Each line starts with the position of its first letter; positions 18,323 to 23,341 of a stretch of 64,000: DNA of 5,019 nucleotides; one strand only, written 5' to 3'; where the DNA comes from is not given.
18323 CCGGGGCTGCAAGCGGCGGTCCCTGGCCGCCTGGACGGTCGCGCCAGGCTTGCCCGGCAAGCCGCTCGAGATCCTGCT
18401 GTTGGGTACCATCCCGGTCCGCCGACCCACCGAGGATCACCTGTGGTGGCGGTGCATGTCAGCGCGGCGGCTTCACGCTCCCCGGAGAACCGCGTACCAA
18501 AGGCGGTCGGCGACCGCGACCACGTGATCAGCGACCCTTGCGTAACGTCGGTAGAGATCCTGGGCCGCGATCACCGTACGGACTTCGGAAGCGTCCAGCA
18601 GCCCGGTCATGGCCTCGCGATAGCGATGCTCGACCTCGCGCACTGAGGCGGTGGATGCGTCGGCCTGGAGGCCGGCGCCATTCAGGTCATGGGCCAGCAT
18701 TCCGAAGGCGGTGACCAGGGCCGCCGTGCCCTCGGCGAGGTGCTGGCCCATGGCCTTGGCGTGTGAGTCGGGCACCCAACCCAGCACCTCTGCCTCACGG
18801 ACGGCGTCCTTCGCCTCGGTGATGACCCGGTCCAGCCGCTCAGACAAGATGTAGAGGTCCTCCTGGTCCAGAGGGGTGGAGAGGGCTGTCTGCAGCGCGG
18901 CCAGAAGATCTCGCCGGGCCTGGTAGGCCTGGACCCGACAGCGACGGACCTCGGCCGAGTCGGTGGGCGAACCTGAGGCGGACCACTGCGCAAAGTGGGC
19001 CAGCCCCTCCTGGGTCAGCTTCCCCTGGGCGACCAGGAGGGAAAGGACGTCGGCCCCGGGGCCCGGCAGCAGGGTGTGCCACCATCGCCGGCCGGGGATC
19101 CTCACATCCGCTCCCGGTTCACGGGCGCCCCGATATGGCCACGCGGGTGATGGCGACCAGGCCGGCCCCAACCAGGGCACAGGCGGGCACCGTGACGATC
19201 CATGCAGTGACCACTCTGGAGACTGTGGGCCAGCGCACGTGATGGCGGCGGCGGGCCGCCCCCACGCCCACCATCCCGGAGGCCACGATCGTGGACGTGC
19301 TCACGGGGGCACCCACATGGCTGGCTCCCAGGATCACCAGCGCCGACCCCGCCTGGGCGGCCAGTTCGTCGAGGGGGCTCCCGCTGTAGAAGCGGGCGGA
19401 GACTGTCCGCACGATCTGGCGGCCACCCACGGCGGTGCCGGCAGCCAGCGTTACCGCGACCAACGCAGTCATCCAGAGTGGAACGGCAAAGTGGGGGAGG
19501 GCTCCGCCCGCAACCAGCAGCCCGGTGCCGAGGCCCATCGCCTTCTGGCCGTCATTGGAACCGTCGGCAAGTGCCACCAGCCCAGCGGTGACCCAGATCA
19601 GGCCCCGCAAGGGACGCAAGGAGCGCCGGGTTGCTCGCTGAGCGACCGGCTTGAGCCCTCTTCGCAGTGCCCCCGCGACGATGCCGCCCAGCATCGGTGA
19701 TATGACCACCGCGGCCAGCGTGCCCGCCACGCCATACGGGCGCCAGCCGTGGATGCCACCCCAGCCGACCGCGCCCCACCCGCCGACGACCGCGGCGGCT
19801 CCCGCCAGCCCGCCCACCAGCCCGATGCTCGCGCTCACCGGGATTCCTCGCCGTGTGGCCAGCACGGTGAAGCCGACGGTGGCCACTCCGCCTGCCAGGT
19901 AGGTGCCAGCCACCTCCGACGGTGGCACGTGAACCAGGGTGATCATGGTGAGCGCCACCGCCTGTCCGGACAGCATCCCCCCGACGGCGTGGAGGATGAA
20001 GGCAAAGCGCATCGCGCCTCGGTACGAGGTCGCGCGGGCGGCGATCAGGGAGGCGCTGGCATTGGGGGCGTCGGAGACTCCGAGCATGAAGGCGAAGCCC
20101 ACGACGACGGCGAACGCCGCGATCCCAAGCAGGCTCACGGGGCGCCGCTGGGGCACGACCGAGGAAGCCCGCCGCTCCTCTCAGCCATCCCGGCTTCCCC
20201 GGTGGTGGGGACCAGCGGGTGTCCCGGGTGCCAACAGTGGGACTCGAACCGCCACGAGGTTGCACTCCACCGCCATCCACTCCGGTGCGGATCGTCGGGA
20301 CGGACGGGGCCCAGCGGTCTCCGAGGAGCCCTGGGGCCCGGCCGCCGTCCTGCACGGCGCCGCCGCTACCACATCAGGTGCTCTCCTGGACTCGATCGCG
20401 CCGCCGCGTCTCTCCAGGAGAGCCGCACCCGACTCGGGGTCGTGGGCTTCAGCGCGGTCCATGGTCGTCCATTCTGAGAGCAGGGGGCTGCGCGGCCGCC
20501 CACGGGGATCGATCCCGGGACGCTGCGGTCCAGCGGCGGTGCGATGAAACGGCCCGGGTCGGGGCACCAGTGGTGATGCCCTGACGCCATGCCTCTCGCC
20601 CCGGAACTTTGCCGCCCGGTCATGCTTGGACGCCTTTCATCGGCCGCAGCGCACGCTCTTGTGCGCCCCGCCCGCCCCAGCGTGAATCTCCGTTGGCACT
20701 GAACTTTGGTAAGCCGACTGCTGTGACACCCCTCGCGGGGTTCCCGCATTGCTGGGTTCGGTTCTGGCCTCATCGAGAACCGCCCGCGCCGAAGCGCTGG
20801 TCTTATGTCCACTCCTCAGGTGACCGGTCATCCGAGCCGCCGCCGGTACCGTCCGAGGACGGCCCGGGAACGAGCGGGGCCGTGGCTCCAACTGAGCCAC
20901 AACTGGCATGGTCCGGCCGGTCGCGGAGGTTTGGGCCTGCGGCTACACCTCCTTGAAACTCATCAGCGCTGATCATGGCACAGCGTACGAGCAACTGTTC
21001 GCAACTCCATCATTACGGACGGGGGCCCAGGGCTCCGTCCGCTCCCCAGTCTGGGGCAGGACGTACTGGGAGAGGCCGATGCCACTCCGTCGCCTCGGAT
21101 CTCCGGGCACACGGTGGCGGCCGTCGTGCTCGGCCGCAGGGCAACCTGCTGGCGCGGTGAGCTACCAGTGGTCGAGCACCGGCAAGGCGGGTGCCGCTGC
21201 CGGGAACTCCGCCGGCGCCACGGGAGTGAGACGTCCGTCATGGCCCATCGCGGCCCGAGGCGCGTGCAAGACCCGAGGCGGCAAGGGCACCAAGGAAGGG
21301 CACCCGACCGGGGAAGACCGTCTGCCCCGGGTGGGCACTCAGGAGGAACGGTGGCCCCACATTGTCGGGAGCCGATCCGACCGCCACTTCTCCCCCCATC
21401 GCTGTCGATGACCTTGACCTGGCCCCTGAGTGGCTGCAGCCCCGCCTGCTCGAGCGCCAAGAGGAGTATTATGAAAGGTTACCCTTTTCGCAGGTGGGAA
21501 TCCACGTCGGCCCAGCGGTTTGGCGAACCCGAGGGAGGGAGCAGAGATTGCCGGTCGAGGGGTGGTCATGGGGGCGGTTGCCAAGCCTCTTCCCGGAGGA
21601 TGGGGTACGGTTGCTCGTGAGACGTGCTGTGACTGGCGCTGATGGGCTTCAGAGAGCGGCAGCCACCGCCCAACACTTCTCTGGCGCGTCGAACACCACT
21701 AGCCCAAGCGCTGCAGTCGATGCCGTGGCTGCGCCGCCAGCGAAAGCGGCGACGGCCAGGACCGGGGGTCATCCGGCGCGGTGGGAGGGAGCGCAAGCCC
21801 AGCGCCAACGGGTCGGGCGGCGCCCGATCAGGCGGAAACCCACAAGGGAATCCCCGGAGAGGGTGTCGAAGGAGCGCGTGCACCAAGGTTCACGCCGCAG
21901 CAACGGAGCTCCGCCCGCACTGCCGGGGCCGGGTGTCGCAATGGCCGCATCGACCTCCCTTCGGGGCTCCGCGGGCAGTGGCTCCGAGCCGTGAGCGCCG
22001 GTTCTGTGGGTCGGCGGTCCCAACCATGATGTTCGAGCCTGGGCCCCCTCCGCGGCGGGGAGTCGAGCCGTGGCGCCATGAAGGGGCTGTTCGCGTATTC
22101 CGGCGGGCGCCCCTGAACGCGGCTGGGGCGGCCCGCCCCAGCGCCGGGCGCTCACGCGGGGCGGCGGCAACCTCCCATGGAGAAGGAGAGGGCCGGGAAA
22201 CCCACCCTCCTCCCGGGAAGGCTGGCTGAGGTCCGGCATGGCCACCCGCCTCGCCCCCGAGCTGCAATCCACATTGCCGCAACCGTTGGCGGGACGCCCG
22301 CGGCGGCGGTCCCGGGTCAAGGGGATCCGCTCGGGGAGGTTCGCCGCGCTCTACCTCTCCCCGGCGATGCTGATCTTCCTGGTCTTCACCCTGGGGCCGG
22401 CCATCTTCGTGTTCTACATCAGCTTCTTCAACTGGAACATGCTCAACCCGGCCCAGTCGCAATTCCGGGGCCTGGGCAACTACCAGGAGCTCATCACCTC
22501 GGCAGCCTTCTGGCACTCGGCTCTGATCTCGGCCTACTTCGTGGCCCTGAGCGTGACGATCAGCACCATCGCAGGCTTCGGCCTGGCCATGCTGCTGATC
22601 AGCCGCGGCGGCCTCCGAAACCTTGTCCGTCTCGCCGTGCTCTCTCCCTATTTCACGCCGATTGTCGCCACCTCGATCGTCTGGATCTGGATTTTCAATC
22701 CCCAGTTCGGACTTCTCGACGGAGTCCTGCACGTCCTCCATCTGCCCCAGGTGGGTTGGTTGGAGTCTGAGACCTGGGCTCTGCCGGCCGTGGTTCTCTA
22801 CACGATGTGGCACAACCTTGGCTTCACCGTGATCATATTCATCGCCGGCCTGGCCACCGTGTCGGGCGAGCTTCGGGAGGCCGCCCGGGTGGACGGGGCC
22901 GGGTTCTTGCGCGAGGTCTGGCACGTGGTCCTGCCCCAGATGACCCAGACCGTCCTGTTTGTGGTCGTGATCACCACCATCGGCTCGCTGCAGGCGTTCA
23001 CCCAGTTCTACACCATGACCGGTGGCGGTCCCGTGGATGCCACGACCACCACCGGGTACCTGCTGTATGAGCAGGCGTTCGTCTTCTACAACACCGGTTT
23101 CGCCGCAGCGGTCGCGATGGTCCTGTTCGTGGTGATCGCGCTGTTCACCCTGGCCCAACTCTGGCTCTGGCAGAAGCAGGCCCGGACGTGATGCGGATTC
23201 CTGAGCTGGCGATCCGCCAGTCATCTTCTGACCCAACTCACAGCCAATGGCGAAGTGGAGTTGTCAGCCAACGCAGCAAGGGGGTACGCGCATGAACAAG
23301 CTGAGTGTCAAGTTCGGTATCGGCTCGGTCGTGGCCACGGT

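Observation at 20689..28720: Three copies of a ~320-nt non-coding element whose hairpins are kept by different sequences (candidate unclassified structured RNA family)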

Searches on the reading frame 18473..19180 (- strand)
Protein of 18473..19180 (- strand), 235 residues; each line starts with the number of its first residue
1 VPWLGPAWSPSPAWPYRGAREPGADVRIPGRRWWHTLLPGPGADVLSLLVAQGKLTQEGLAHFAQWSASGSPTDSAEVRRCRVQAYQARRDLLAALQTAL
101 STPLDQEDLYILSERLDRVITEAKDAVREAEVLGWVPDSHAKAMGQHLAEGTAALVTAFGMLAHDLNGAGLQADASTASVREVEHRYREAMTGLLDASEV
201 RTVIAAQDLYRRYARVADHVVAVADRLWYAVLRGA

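Call 58: search_protein_families(library=pfam, proteins=[window:18473-19180:-], max_evalue=0.01)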
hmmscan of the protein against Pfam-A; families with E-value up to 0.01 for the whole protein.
window:18473-19180:- (235 aa): 1 family
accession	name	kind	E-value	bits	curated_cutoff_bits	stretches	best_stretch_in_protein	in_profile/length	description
PF01865.21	PhoU_div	-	0.00014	21.7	24.4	1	77-227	48-208/214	Protein of unknown function DUF47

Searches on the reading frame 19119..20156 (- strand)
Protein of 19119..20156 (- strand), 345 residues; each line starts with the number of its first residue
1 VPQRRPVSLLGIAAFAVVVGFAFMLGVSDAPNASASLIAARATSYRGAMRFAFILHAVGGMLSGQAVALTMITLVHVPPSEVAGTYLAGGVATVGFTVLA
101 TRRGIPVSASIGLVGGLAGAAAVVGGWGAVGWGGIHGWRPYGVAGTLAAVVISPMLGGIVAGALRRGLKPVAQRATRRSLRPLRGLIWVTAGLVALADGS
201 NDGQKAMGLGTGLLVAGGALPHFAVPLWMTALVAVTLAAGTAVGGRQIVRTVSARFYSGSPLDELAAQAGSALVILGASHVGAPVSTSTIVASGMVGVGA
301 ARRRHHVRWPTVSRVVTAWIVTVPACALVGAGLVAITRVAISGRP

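Call 9: search_protein_families(library=pfam, proteins=[window:19119-20156:-], max_evalue=0.01)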
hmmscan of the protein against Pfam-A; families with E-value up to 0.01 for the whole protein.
window:19119-20156:- (345 aa): 1 family
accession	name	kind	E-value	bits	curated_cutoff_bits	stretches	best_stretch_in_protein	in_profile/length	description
PF01384.25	PHO4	-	5.3e-54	183.9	33.7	1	26-330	2-350/350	Phosphate transporter family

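Call 20: find_encoding_contigs(protein=window:19119-20156:-, flank=10000, max_places=6)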
Protein window:19119-20156:- (345 aa): 1 contig read that carries it; 1 place shown.
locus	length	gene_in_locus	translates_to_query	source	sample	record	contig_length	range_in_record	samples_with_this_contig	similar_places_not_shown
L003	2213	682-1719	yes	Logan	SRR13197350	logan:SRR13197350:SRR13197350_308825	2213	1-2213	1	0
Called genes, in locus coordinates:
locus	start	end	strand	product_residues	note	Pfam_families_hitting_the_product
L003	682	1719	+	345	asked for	PF01384:PHO4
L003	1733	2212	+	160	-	?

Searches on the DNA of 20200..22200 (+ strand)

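Call 10: search_rna_families(source=window, start=20200, end=22200, threshold=evalue, max_evalue=10, show_alignments=3)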
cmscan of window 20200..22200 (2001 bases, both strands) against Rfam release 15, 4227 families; matches with E-value up to 10: 5.
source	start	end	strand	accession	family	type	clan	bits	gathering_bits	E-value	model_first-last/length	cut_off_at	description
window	20732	20842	+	RF02146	MEG8_2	Gene; lncRNA;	-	19.9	45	4.1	1-111/111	no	Maternally expressed 8 exon 2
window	20299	20343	-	RF01518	pRNA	Gene;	-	18.6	34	1.6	27-71/90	no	NoRC associated RNA, pRNA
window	20782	20837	-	RF01651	ceN69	Gene; snRNA; snoRNA; CD-box;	-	17.9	45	3.7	1-107/107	no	Caenorhabditis snoRNA ceN69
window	21050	21099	+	RF02263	MAT2A_D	Cis-reg;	-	15.6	32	6.2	1-41/41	no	MAT2A 3'UTR stem loop D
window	20486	20546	+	RF03009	malK-III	Cis-reg;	-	14.7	50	8.6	1-94/94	no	malK-III RNA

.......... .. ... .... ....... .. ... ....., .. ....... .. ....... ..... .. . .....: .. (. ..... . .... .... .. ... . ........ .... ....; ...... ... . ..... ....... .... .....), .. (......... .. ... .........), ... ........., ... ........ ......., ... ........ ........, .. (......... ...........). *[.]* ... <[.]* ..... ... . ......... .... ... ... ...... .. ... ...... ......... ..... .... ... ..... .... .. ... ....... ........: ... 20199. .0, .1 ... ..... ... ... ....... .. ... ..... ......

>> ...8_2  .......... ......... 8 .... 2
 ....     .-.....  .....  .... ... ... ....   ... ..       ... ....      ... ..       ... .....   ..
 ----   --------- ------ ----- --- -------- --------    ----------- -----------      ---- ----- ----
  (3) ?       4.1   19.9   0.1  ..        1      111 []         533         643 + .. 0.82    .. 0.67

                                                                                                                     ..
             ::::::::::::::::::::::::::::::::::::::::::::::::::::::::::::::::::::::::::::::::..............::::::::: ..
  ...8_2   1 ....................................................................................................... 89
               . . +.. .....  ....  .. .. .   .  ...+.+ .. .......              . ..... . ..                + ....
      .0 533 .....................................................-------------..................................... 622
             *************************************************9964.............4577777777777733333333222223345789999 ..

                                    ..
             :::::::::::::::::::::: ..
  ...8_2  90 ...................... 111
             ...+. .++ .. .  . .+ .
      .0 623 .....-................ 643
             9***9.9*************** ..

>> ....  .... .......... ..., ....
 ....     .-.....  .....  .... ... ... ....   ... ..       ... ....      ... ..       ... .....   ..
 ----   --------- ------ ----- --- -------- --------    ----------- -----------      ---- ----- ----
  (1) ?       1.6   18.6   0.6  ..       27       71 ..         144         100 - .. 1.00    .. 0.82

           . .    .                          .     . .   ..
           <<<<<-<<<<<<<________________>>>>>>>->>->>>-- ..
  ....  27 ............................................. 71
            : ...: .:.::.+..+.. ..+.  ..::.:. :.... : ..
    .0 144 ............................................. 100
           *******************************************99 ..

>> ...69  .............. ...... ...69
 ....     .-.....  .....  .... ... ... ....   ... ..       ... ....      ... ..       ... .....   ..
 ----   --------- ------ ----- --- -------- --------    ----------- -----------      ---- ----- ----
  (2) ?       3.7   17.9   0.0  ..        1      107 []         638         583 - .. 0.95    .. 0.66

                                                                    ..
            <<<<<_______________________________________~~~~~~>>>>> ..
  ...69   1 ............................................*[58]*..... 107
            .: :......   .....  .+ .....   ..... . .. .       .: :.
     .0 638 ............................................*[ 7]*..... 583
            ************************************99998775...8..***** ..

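Call 24: search_dna_similar(query=window:21560-21940:+, collection=plasmids, mode=distant, max_evalue=0.01)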
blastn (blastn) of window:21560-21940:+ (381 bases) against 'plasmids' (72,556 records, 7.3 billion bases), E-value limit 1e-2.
No match.

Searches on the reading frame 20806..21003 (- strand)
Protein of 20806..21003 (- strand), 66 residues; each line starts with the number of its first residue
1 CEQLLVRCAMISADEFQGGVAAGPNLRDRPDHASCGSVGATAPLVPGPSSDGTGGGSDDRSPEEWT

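Call 25: search_dna_similar(query=window:20806-21003:-, collection=plasmids, mode=protein, max_evalue=0.001, max_rows=40)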
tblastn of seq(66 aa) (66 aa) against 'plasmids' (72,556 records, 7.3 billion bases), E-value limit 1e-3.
No match.

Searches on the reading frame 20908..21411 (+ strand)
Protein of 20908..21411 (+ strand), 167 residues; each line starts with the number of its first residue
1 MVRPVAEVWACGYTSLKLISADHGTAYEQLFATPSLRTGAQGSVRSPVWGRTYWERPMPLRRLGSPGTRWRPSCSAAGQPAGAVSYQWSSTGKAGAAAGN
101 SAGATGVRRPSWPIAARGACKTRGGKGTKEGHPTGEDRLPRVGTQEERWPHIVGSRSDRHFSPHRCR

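Call 68: search_protein_families(library=pfam, proteins=[window:20908-21411:+], max_evalue=0.01)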
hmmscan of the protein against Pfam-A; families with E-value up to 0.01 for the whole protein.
window:20908-21411:+ (167 aa): 0 families

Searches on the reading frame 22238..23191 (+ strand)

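Call 9: search_protein_families(library=pfam, proteins=[window:22238-23191:+], max_evalue=0.01)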
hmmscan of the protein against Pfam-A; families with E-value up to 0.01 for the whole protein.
window:22238-23191:+ (317 aa): 1 family
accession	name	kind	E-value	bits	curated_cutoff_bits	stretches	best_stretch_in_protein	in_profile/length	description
PF00528.27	BPD_transp_1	-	1.3e-14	54.8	26.4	1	111-310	3-178/184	Binding-protein-dependent transport system inner membrane component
